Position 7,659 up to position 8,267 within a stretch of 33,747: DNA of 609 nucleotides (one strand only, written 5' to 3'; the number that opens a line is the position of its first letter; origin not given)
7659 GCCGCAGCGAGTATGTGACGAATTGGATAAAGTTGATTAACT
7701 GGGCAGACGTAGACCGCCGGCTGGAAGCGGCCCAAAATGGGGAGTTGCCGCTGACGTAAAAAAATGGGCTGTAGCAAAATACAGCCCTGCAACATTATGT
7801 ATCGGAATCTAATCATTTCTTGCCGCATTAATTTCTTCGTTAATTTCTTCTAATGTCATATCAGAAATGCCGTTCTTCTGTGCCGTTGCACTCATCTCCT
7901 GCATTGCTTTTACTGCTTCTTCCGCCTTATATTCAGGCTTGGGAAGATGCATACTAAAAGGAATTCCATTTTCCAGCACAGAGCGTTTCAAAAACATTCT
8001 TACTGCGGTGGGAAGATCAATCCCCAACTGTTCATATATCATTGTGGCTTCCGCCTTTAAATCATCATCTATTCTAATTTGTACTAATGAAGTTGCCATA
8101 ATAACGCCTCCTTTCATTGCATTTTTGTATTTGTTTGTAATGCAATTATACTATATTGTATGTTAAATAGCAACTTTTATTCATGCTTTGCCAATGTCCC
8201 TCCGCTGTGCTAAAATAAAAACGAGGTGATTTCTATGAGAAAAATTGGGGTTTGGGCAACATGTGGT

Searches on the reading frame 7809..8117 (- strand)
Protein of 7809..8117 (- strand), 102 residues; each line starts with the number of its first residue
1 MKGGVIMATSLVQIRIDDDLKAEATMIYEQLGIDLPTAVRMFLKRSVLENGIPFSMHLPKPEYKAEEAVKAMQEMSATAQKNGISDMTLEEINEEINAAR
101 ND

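Call 75: search_protein_families(library=pfam, proteins=[window:7809-8117:-], max_evalue=0.01)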
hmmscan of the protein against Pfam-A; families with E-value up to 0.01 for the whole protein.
window:7809-8117:- (102 aa): 1 family
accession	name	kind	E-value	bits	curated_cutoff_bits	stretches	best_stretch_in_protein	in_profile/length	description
PF04221.18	RelB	-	9.5e-13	48.3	22.4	1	10-91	2-81/82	RelB antitoxin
